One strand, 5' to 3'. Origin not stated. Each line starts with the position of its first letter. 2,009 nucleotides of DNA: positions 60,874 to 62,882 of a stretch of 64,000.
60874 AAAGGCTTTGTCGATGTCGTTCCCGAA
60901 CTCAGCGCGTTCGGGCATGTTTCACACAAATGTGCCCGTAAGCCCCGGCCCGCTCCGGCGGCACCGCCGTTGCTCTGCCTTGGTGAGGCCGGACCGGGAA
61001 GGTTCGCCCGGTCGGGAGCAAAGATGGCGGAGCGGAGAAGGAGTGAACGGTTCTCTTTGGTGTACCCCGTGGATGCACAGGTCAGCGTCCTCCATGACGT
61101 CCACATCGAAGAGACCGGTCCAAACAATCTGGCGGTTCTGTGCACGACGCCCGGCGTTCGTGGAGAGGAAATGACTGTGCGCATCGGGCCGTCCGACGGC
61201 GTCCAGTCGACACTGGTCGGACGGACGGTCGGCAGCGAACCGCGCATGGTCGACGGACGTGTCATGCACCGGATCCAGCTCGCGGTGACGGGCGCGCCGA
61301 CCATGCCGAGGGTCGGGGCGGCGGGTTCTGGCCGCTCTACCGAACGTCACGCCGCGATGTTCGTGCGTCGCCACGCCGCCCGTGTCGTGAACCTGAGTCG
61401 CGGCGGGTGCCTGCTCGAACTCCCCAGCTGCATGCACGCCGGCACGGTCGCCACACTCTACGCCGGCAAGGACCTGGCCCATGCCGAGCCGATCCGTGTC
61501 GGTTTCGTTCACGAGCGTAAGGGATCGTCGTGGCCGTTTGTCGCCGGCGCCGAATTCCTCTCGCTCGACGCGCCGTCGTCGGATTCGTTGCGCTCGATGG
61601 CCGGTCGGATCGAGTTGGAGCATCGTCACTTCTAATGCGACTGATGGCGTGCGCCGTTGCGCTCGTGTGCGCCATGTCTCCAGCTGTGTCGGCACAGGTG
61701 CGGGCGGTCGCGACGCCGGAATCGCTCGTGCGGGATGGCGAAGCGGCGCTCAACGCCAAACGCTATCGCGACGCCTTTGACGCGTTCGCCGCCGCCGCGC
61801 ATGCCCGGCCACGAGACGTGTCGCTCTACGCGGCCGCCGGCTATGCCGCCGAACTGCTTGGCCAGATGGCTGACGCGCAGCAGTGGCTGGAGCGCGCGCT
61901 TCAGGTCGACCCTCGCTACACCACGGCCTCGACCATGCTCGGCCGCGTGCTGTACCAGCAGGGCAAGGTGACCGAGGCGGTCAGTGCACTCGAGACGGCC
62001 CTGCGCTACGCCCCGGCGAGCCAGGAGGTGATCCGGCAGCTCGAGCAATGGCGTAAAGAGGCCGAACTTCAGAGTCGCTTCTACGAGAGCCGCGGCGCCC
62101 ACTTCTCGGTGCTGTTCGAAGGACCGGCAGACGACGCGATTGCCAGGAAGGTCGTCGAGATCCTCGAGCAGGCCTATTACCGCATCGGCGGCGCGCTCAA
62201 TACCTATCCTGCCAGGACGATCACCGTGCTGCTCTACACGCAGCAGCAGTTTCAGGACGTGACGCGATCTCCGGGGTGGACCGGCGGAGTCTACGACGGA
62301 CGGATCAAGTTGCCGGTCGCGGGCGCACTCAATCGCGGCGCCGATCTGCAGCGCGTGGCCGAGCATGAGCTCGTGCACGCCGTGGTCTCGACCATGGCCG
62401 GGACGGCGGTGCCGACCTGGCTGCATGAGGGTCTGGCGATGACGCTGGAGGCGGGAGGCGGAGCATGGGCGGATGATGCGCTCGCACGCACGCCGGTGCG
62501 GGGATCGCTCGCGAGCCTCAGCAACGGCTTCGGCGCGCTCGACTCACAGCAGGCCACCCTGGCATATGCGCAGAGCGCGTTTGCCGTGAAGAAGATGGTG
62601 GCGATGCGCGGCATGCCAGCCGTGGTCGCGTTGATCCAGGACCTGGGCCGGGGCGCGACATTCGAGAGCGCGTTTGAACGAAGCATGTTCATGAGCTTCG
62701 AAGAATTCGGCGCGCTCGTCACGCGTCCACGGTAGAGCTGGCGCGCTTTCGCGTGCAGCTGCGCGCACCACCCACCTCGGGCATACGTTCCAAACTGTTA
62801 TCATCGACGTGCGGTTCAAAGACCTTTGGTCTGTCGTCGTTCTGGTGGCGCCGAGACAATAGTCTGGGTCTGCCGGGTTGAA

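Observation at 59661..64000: Sensor-less sigma-54 activator followed by PilZ, TPR-zinc-peptidase and an anchored Gly/Pro-rich protein: candidate c-di-GMP-to-sigma-54 control module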

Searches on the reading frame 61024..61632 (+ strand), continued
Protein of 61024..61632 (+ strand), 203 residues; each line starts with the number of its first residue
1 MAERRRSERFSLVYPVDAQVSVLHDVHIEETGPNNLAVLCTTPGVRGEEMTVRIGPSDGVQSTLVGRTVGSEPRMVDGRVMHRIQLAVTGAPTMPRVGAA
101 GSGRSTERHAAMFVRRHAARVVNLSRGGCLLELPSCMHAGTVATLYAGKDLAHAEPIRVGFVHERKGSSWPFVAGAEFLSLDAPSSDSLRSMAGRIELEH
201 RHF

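Call 52: search_protein_families(library=pfam, alignment_id=A4, max_evalue=0.01)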
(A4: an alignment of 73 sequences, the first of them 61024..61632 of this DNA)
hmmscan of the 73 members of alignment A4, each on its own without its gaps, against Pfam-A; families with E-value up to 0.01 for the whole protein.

A. member 1, window:61024-61632:+ (203 aa): 1 family
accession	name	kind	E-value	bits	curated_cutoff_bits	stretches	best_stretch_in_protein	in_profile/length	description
PF07238.19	PilZ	-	0.00015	22.5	22.5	0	117-190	23-97/102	PilZ domain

B. families by the number of members that match (of 73 scanned): 1 family
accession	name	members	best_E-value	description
PF07238.19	PilZ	40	1.7e-08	PilZ domain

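Call 53: search_solved_structures(query=A4, max_evalue=10, show_alignments=2)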
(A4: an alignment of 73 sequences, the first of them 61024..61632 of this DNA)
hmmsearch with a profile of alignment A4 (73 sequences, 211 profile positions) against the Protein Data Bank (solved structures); distinct sequences matched with E-value up to 10: 3.
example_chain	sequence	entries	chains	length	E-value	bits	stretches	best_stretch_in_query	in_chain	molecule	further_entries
4rt0_A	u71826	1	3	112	0.59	12.8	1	105-192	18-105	Alginate biosynthesis protein Alg44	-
4xrn_A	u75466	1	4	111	0.64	12.7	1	105-190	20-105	Alginate biosynthesis protein Alg44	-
8csp_8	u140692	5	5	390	0.84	12.3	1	153-202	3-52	Malonyl-CoA-acyl carrier protein transacylase, mitochondrial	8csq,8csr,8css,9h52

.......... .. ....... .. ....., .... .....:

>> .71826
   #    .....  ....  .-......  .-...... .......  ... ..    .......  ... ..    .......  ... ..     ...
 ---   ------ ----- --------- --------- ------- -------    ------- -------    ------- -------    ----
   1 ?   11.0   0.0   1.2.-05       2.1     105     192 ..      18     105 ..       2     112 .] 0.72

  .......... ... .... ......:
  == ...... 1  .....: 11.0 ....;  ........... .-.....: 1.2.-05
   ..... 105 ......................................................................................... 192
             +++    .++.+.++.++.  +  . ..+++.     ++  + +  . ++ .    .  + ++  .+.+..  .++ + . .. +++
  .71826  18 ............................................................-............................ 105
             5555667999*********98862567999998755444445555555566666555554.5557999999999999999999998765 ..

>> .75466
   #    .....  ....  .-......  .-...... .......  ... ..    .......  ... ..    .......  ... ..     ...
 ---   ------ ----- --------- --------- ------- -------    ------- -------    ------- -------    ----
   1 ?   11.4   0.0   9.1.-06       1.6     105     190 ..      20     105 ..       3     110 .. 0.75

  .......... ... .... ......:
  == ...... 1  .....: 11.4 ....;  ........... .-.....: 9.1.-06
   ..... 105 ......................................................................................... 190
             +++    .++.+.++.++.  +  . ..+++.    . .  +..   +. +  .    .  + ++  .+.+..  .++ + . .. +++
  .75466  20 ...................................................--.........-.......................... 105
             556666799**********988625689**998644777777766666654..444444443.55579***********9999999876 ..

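Call 93: search_protein_families(library=ncbifam, proteins=[L001:12005-13249:+, L006:4204-5346:+, L010:2529-3767:+], max_evalue=0.01)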
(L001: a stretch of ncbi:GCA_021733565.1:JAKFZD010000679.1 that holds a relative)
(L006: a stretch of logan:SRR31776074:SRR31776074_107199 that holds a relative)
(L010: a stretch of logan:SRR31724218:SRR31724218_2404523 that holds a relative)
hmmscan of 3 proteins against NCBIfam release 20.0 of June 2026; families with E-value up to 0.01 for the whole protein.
L001:12005-13249:+ (415 aa): 6 families
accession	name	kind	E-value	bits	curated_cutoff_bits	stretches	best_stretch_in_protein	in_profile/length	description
NF038129.1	PEP_NF038129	equivalog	0.0002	21.2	65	1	377-403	167-193/194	NF038129 family PEP-CTERM protein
NF038119.1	PEP_CTERM_MHFG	equivalog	0.0011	19.4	100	1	370-404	225-259/260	MHFG family PEP-CTERM protein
TIGR02595.1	PEP_CTERM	domain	0.0015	19.2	16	1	381-403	1-23/24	PEP-CTERM sorting domain-containing protein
NF041927.1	Xrt_dep_XDP1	equivalog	0.0024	17.9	125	1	377-403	215-242/242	exosortase-dependent surface protein XDP1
NF041538.1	PEP_EDSA_1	subfamily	0.0058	16.3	100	1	378-403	283-306/307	EDSAP-1 family PEP-CTERM protein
NF038125.1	PEP_CTERM_THxN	subfamily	0.0072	15.9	85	1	377-402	220-244/246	THxN family PEP-CTERM protein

L006:4204-5346:+ (381 aa): 9 families
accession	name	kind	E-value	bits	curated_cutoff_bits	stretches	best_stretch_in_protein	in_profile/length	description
NF038129.1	PEP_NF038129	equivalog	7.1e-06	26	65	1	343-373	164-193/194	NF038129 family PEP-CTERM protein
NF038119.1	PEP_CTERM_MHFG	equivalog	6.5e-05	23.4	100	1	342-374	227-259/260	MHFG family PEP-CTERM protein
NF038126.1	PEP_CTERM_FxDxF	subfamily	0.00016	21.9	50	1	348-373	139-164/165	FxDxF family PEP-CTERM protein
TIGR02595.1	PEP_CTERM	domain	0.00047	20.8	16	1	351-373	1-23/24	PEP-CTERM sorting domain-containing protein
NF041538.1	PEP_EDSA_1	subfamily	0.0011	18.8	100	1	351-373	284-306/307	EDSAP-1 family PEP-CTERM protein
NF038125.1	PEP_CTERM_THxN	subfamily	0.0018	17.9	85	1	349-373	222-245/246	THxN family PEP-CTERM protein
NF041927.1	Xrt_dep_XDP1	equivalog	0.0052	16.8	125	1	344-373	213-242/242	exosortase-dependent surface protein XDP1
NF033554.9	floc_PepA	equivalog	0.0066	16.3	80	1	350-373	236-259/261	flocculation-associated PEP-CTERM protein PepA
NF038120.1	PEP_CTERM_QFxxD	subfamily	0.0093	15.8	80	0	348-373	190-214/215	NF038120 family PEP-CTERM protein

L010:2529-3767:+ (413 aa): 7 families
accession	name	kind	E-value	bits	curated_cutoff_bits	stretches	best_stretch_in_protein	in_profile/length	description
NF038119.1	PEP_CTERM_MHFG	equivalog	0.00015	22.2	100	1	364-400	223-259/260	MHFG family PEP-CTERM protein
NF038129.1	PEP_NF038129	equivalog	0.0004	20.3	65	1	371-400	165-194/194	NF038129 family PEP-CTERM protein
TIGR02595.1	PEP_CTERM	domain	0.00062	20.4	16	1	377-399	1-23/24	PEP-CTERM sorting domain-containing protein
NF033554.9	floc_PepA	equivalog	0.0013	18.5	80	1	376-400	236-260/261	flocculation-associated PEP-CTERM protein PepA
NF041538.1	PEP_EDSA_1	subfamily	0.0015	18.2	100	1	375-399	283-306/307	EDSAP-1 family PEP-CTERM protein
NF038125.1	PEP_CTERM_THxN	subfamily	0.0035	17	85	1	374-399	221-245/246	THxN family PEP-CTERM protein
NF041927.1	Xrt_dep_XDP1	equivalog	0.009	16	125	0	370-399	213-242/242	exosortase-dependent surface protein XDP1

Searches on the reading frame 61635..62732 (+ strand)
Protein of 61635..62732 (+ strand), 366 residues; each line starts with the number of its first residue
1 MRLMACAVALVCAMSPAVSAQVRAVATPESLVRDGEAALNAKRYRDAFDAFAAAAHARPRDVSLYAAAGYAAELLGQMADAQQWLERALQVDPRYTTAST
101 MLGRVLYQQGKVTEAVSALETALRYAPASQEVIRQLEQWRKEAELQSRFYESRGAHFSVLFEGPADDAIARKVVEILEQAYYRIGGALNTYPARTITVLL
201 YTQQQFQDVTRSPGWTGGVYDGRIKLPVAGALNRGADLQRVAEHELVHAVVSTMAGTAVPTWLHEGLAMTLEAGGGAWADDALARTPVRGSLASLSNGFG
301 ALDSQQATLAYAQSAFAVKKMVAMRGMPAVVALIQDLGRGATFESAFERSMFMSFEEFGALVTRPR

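Call 4: search_protein_families(library=pfam, proteins=[window:61635-62732:+], max_evalue=0.01)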
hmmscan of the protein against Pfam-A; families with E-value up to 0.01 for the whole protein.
window:61635-62732:+ (366 aa): 16 families
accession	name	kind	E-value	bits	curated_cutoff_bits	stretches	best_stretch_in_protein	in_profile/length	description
PF13485.12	Peptidase_MA_2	-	2.2e-16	60.7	32.4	1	192-348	17-181/201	Peptidase MA superfamily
PF07719.23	TPR_2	-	2.3e-10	40.2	27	1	101-128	6-33/34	Tetratricopeptide repeat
PF14559.12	TPR_19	-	2.6e-08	34.5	25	1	76-131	5-60/68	Tetratricopeptide repeat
PF13181.12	TPR_8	-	2.3e-07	30.9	25.7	1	63-94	2-33/34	Tetratricopeptide repeat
PF00515.34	TPR_1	-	1.3e-06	28.4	27.8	0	69-95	8-34/34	Tetratricopeptide repeat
PF13414.12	TPR_11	-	1.5e-06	28.2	26.8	2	75-110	7-42/42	TPR repeat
PF13432.12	TPR_16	-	1.2e-05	26.1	32.7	1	101-129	2-30/65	Tetratricopeptide repeat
PF23914.1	TPR_CcmH_CycH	-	1.6e-05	25.2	42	1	35-130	57-155/158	Cytochrome c-type biogenesis protein H TPR domain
PF13371.12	TPR_9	-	1.7e-05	25.2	35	1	86-132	19-65/73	Tetratricopeptide repeat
PF16918.11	PknG_TPR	-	1.8e-05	24.2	27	1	35-121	135-220/340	Protein kinase G tetratricopeptide repeat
PF13428.12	TPR_14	-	4.3e-05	24.2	23.5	1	64-104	3-43/44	Tetratricopeptide repeat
PF12895.13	ANAPC3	-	0.00018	22.2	27.2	1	56-121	20-81/82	Anaphase-promoting complex, cyclosome, subunit 3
PF13424.12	TPR_12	-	0.00022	21.8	30.1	1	69-126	10-75/77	Tetratricopeptide repeat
PF13431.12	TPR_17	-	0.00037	21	24.4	0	85-116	2-33/34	Tetratricopeptide repeat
PF13176.12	TPR_7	-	0.0011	19.3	27.9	0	101-129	4-34/36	Tetratricopeptide repeat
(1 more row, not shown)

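Call 6: search_protein_families(library=ncbifam, proteins=[window:61635-62732:+], max_evalue=0.01)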
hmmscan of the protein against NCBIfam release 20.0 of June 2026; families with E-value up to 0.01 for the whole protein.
window:61635-62732:+ (366 aa): 17 families
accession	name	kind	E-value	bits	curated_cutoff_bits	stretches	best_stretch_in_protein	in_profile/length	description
NF033876.2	flagella_HExxH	equivalog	6.5e-10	39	205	1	237-350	128-244/384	flagellinolysin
TIGR02917.1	PEP_TPR_lipo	equivalog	1.6e-08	33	312.2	1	30-131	127-228/899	XrtA/PEP-CTERM system TPR-repeat protein PrsT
NF040959.1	MamA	equivalog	1.3e-07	31.3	200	1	35-133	44-142/204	magnetosome protein MamA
TIGR02521.1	type_IV_pilW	equivalog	1.4e-06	28.1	154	1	41-123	44-196/234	type IV pilus biogenesis/stability protein PilW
TIGR00990.1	3a0801s09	subfamily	2e-06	26.7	757.25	1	77-136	523-582/615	mitochondrial import receptor subunit TOM70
NF008757.0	PRK11788.1-5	equivalog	3.5e-06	26.4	363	1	76-150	194-269/388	lipopolysaccharide assembly protein LapB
NF033920.0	C39_PA2778_fam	equivalog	3.8e-06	26.5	150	1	20-127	148-255/255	PA2778 family cysteine peptidase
TIGR00540.1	TPR_hemY_coli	hypoth_equivalog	5.4e-06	25.4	142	1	31-140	86-196/385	heme biosynthesis-associated TPR protein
NF047371.1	FlcA_CTERM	equivalog_domain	7.2e-06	24.7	300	1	72-138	323-390/646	periplasmic flagellar collar protein FlcA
TIGR02552.1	LcrH_SycD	equivalog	3.4e-05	23.6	104.8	1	38-131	28-121/136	SycD/LcrH family type III secretion system chaperone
NF047558.1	TPR_END_plus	domain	0.00072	19.5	32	0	67-96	5-33/56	TPR end-of-group domain-containing protein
NF007302.0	PRK09782.1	equivalog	0.00079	17.5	1223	1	46-143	597-693/990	phage receptor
NF033762.1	social_mot_Tgl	equivalog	0.00089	18.7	225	1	46-124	49-128/252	social motility TPR repeat lipoprotein Tgl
NF008756.0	PRK11788.1-4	equivalog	0.00095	18.3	474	1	76-147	194-266/389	lipopolysaccharide assembly protein LapB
NF052230.1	T9SS_PorE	exception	0.0052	15.1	600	1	16-145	12-140/648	PorE family type IX secretion system protein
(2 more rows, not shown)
